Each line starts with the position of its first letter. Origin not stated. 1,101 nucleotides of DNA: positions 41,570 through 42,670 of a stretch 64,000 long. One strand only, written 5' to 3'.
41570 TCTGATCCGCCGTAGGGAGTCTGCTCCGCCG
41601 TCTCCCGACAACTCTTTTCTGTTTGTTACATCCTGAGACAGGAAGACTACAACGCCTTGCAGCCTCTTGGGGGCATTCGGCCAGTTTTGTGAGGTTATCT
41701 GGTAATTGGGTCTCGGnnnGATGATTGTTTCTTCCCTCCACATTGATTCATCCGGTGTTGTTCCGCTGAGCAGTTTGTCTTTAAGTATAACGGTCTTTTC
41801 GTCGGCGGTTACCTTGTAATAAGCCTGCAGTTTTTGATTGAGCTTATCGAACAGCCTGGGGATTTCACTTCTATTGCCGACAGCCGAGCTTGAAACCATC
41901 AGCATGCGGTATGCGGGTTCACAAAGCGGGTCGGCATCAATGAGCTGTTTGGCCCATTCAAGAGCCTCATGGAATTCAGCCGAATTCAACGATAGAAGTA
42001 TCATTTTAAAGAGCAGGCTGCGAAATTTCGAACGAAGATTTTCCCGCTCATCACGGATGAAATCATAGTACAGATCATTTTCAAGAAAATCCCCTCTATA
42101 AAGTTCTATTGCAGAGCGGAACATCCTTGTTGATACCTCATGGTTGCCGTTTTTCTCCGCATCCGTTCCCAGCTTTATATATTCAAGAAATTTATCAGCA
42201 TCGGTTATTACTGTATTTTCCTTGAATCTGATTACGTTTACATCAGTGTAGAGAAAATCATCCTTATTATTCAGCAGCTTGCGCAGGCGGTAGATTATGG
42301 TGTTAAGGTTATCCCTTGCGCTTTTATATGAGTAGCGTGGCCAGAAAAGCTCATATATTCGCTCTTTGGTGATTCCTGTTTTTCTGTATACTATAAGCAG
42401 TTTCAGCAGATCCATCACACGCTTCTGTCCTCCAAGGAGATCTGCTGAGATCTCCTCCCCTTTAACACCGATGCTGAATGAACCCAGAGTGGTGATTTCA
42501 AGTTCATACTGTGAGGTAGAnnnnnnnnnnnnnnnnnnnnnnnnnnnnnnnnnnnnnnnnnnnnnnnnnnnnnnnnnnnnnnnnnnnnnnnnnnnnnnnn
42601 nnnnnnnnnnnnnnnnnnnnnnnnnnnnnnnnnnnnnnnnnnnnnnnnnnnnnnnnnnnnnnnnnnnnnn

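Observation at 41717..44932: MalT-like STAND ATPase with a C-terminal SARP-type (wHTH + BTAD) output, inverted relative to AfsR/SARP regulators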

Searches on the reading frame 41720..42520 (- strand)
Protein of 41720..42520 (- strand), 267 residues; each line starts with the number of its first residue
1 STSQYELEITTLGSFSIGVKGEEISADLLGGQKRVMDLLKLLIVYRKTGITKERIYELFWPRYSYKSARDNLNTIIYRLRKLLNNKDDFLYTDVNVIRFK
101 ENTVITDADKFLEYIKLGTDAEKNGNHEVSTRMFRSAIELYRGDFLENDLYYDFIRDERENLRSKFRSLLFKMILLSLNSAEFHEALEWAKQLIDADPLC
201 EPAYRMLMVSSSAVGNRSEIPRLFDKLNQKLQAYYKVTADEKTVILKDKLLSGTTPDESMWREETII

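Call 25: search_protein_representatives(protein=window:41720-42520:-)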
Query: 267 residues. Proteins with E-value up to 0.001 (for the whole library): 19629; up to 1e-10: 3565; up to 1e-30: 37. The best 150 are listed.
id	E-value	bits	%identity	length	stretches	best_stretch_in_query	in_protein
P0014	1.2e-126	437.7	73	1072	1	6-267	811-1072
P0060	3.7e-104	364.0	61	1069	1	3-267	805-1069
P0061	6.6e-100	350.1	61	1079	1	3-267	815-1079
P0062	2.4e-98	345.0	60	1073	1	6-267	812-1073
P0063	3.4e-93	328.2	58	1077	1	2-266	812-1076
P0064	9.0e-92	323.5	57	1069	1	6-267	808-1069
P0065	8.3e-89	313.8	64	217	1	52-267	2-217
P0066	5.0e-87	307.9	55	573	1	3-267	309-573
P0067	6.1e-85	301.1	53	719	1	3-267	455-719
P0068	1.1e-84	300.3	53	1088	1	3-267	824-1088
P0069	2.3e-82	292.6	51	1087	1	9-267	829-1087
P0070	1.5e-78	280.2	50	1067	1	4-267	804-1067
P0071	3.7e-77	275.6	52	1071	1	7-267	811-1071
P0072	5.4e-76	271.8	50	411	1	7-267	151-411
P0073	1.2e-75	270.7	51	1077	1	3-267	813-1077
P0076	3.1e-72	259.5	43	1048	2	1-267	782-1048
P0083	8.8e-51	189.2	38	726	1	6-266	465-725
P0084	2.5e-50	187.7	38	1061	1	5-265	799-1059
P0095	6.8e-31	124.1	31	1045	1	8-266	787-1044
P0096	1.1e-26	110.2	33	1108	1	7-244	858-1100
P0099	4.8e-25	104.9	32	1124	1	7-250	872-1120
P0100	5.0e-25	104.8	30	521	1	8-243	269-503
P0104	2.5e-24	102.5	31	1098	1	7-250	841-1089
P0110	1.8e-23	99.8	30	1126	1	7-252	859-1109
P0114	9.1e-23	97.5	30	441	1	7-254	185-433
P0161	3.2e-20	89.1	26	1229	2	33-243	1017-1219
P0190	1.4e-19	87.0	29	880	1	6-250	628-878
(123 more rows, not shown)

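Call 26: search_protein_families(library=pfam, proteins=[P0084, P0095, P0096, P0099, P0110, P0083, P0114, P0100, P0190, P0161], max_evalue=0.001)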
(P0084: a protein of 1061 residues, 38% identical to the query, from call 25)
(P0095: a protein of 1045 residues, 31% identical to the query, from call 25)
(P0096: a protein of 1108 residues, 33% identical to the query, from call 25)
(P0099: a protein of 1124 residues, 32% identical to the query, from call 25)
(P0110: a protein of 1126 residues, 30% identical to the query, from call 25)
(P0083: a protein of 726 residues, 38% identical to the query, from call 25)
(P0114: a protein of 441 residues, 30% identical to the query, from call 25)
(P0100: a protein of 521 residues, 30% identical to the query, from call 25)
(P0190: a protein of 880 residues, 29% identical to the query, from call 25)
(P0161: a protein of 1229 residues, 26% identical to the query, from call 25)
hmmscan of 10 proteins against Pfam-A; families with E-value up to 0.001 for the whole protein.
P0084 (1061 aa): 5 families
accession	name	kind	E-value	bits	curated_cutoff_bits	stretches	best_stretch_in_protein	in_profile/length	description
PF03704.23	BTAD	-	1.1e-14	55.5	22.1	1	900-1041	1-142/146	Bacterial transcriptional activator domain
PF17874.7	TPR_MalT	-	2.8e-06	27.3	45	1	512-628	106-229/336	MalT-like TPR region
PF13401.12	AAA_22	-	0.00021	22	27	0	30-134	4-109/130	AAA domain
PF13424.12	TPR_12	-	0.00028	21.5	30.1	0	528-591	9-73/77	Tetratricopeptide repeat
PF13191.12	AAA_16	-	0.00071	20.6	32.6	0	20-148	10-167/167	AAA ATPase domain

P0095 (1045 aa): 1 family
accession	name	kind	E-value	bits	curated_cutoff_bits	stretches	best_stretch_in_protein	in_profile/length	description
PF03704.23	BTAD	-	2.6e-09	38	22.1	1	885-1027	2-144/146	Bacterial transcriptional activator domain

P0096 (1108 aa): 13 families
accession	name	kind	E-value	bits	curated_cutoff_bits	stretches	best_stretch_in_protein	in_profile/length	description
PF03704.23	BTAD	-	2.6e-24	86.7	22.1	1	962-1107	1-146/146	Bacterial transcriptional activator domain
PF07719.23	TPR_2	-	1.3e-14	53.4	27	0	671-694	7-30/34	Tetratricopeptide repeat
PF13428.12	TPR_14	-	2.4e-13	49.8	23.5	0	1028-1063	6-41/44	Tetratricopeptide repeat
PF13424.12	TPR_12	-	9.1e-12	45.4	30.1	0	670-696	8-34/77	Tetratricopeptide repeat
PF00515.34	TPR_1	-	3.7e-10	39.6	27.8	0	355-379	3-27/34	Tetratricopeptide repeat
PF13176.12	TPR_7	-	5.6e-10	38.9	27.9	0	1026-1054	2-32/36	Tetratricopeptide repeat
PF13432.12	TPR_16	-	1.3e-09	38.8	32.7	0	351-385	29-64/65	Tetratricopeptide repeat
PF13181.12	TPR_8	-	5.9e-09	35.8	25.7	0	354-379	2-27/34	Tetratricopeptide repeat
PF24883.2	NPHP3_N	-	4.1e-08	34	24.8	1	28-167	15-164/164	Nephrocystin 3, N-terminal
PF17874.7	TPR_MalT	-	2.4e-07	30.8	45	1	547-699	40-195/336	MalT-like TPR region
PF13174.12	TPR_6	-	7.9e-07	29.8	26.3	0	1030-1054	7-31/33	Tetratricopeptide repeat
PF13401.12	AAA_22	-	9.2e-05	23.2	27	1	33-160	4-118/130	AAA domain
PF00486.34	Trans_reg_C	-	0.00091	19.7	26.2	0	886-935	11-59/77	Transcriptional regulatory protein, C terminal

P0099 (1124 aa): 15 families
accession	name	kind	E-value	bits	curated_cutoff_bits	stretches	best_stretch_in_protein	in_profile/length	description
PF03704.23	BTAD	-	7.1e-25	88.5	22.1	1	977-1120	2-145/146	Bacterial transcriptional activator domain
PF13424.12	TPR_12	-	1.7e-10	41.3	30.1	0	521-580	5-66/77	Tetratricopeptide repeat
PF07719.23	TPR_2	-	5.5e-10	39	27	0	984-1012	4-32/34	Tetratricopeptide repeat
PF13428.12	TPR_14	-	1.7e-07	31.7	23.5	0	1038-1077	2-41/44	Tetratricopeptide repeat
PF13191.12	AAA_16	-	7.6e-07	30.2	32.6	1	39-179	12-166/167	AAA ATPase domain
PF05729.18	NACHT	-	8.6e-07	29.4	26.7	1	51-193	2-140/167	NACHT domain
PF13432.12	TPR_16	-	4e-06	27.6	32.7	0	367-397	30-61/65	Tetratricopeptide repeat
PF24883.2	NPHP3_N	-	7.8e-06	26.6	24.8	1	45-182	18-164/164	Nephrocystin 3, N-terminal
PF13401.12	AAA_22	-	1.3e-05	25.9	27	1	48-172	4-115/130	AAA domain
PF04212.24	MIT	-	3.1e-05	24.4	30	0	1085-1119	18-53/66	MIT (microtubule interacting and transport) domain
PF13181.12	TPR_8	-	5.2e-05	23.5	25.7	0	1038-1068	2-32/34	Tetratricopeptide repeat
PF00515.34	TPR_1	-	0.00029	21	27.8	0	992-1011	12-31/34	Tetratricopeptide repeat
PF10602.15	RPN7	-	0.0003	20.9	29.6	0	1072-1100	37-65/174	26S proteasome subunit RPN7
PF13374.12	TPR_10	-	0.00035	20.9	27.5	0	1081-1105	12-36/42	Tetratricopeptide repeat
PF14559.12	TPR_19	-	0.00063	20.5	25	0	1038-1078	26-65/68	Tetratricopeptide repeat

P0110 (1126 aa): 13 families
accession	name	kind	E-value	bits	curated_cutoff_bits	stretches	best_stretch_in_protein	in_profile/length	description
PF03704.23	BTAD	-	2.1e-21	77.2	22.1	1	963-1108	1-146/146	Bacterial transcriptional activator domain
PF07719.23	TPR_2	-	1.6e-17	62.5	27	1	1026-1055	3-32/34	Tetratricopeptide repeat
PF13424.12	TPR_12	-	1.7e-17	63.8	30.1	0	638-694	14-72/77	Tetratricopeptide repeat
PF00515.34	TPR_1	-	3.8e-13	49.1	27.8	1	1031-1055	8-32/34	Tetratricopeptide repeat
PF17874.7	TPR_MalT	-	2.9e-09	37.1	45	1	447-648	66-261/336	MalT-like TPR region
PF13181.12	TPR_8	-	1.3e-08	34.8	25.7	0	1031-1055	8-32/34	Tetratricopeptide repeat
PF13428.12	TPR_14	-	1.8e-08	34.7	23.5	0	1027-1064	4-41/44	Tetratricopeptide repeat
PF13176.12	TPR_7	-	2.1e-08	34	27.9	0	1028-1054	3-29/36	Tetratricopeptide repeat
PF14559.12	TPR_19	-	6.6e-05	23.6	25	0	1037-1082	4-49/68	Tetratricopeptide repeat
PF13374.12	TPR_10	-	9.6e-05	22.7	27.5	0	360-380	8-28/42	Tetratricopeptide repeat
PF04212.24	MIT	-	0.00037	21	30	0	969-996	5-32/66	MIT (microtubule interacting and transport) domain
PF13174.12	TPR_6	-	0.00079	20.4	26.3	0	1028-1055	4-31/33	Tetratricopeptide repeat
PF24883.2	NPHP3_N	-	0.00094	19.8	24.8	0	18-56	6-44/164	Nephrocystin 3, N-terminal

P0083 (726 aa): 5 families
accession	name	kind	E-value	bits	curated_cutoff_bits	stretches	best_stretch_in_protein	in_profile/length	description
PF03704.23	BTAD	-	1.5e-19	71.3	22.1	1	565-710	1-146/146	Bacterial transcriptional activator domain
PF13428.12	TPR_14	-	2.8e-08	34.1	23.5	0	335-368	1-34/44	Tetratricopeptide repeat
PF07719.23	TPR_2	-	3.3e-05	24.1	27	0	375-399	1-25/34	Tetratricopeptide repeat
PF17874.7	TPR_MalT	-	4.7e-05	23.3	45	1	153-396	57-301/336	MalT-like TPR region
PF13374.12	TPR_10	-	0.00031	21.1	27.5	0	179-206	5-32/42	Tetratricopeptide repeat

P0114 (441 aa): 2 families
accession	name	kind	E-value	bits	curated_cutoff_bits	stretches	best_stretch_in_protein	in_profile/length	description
PF03704.23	BTAD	-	8e-27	94.8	22.1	1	285-430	1-146/146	Bacterial transcriptional activator domain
PF00486.34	Trans_reg_C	-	1.4e-06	28.7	26.2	1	208-260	8-59/77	Transcriptional regulatory protein, C terminal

P0100 (521 aa): 2 families
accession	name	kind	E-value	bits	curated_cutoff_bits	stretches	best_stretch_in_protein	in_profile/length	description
PF03704.23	BTAD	-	3.6e-21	76.5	22.1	1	366-510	1-145/146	Bacterial transcriptional activator domain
PF00486.34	Trans_reg_C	-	0.00075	20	26.2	0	290-346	4-59/77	Transcriptional regulatory protein, C terminal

P0190 (880 aa): 2 families
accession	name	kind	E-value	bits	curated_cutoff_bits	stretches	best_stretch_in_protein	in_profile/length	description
PF03704.23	BTAD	-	3.5e-24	86.3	22.1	1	734-879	1-146/146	Bacterial transcriptional activator domain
PF00486.34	Trans_reg_C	-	2.7e-05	24.6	26.2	1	654-708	8-61/77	Transcriptional regulatory protein, C terminal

P0161 (1229 aa): 13 families
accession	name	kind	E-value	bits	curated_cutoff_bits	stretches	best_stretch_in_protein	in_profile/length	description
PF03704.23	BTAD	-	3.3e-42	144.8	22.1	2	1104-1227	23-146/146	Bacterial transcriptional activator domain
PF13424.12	TPR_12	-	2.9e-12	47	30.1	2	727-794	3-72/77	Tetratricopeptide repeat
PF00515.34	TPR_1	-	8.7e-12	44.8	27.8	1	1145-1174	3-32/34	Tetratricopeptide repeat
PF13181.12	TPR_8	-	7.4e-10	38.6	25.7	0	1146-1170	4-28/34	Tetratricopeptide repeat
PF07719.23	TPR_2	-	2.9e-09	36.8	27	1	1145-1174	3-32/34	Tetratricopeptide repeat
PF13176.12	TPR_7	-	4.4e-09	36.2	27.9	1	1145-1171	1-27/36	Tetratricopeptide repeat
PF14559.12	TPR_19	-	5e-09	36.8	25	1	1155-1206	3-54/68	Tetratricopeptide repeat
PF00931.28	NB-ARC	-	2.3e-06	27.5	23.5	1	291-420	2-136/248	NB-ARC domain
PF25199.1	nSTAND_NTPase5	-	2.1e-05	24.8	34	1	295-421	26-134/145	Novel STAND NTPase 5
PF00486.34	Trans_reg_C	-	9.5e-05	22.8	26.2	0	25-80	8-62/77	Transcriptional regulatory protein, C terminal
PF13191.12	AAA_16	-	0.00011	23.1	32.6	1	287-343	2-56/167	AAA ATPase domain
PF13401.12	AAA_22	-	0.00015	22.5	27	1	309-412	6-116/130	AAA domain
PF13481.12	AAA_25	-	0.00078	19.6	27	0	285-346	10-66/195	AAA domain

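Call 27: list_cluster_members(proteins=[P0096, P0099, P0110, P0104, P0084, P0095, P0083, P0114, P0068, P0076])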
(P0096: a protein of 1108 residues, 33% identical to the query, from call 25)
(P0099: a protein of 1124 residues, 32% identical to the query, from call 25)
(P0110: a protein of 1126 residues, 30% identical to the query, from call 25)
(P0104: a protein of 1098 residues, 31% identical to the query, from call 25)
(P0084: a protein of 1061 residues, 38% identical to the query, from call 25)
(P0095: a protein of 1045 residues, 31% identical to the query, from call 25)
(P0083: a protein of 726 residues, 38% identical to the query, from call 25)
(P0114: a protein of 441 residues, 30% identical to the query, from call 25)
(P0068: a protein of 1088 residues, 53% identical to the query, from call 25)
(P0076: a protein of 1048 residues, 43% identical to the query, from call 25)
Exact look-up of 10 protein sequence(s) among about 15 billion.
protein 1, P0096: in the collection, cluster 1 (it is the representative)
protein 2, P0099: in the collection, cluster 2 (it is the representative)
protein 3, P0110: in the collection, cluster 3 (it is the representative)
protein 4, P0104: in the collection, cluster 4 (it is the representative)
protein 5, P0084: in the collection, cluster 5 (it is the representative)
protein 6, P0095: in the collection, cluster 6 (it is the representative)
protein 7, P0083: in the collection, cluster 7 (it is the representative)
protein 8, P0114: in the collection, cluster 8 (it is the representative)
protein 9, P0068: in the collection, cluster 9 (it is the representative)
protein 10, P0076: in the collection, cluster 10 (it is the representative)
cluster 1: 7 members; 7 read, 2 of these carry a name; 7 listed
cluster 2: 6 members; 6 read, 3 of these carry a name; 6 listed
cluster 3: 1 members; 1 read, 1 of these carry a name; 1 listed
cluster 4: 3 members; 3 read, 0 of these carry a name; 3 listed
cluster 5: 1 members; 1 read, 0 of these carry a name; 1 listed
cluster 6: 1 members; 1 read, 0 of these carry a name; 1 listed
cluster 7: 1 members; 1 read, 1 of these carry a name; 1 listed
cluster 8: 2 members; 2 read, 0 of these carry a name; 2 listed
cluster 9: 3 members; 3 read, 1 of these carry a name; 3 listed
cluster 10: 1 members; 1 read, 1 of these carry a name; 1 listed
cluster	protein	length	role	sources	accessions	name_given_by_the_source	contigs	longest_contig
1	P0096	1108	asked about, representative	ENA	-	-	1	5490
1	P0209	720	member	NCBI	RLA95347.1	MAG: hypothetical protein DRG83_18730, partial [Deltaproteobacteria bacterium]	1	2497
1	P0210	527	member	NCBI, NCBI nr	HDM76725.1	MAG TPA: hypothetical protein ENG51_09680, partial [Deltaproteobacteria bacterium] | hypothetical protein [Deltaproteobacteria bacterium]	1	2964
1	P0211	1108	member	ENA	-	-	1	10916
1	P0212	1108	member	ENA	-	-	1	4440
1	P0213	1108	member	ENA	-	-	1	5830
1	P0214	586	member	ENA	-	-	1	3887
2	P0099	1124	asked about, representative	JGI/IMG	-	ATP/maltotriose-dependent transcriptional regulator MalT/DNA-binding SARP family ...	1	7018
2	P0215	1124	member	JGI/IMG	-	LuxR family maltose regulon positive regulatory protein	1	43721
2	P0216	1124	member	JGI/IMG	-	ATP/maltotriose-dependent transcriptional regulator MalT/DNA-binding SARP family ...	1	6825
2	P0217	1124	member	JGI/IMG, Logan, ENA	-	-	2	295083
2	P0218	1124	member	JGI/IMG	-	-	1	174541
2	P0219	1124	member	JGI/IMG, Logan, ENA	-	-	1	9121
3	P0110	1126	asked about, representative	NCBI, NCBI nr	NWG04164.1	MAG: tetratricopeptide repeat protein [Syntrophaceae bacterium] | tetratricopeptide repeat protein [Syntrophaceae bacterium]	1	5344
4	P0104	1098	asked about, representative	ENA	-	-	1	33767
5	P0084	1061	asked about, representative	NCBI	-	-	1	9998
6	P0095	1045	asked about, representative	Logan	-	-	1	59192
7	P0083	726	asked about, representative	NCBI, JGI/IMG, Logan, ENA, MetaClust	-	\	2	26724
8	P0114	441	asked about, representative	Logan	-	-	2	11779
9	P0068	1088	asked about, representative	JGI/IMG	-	ATP/maltotriose-dependent transcriptional regulator MalT/DNA-binding SARP family ...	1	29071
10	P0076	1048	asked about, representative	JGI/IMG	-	LuxR family maltose regulon positive regulatory protein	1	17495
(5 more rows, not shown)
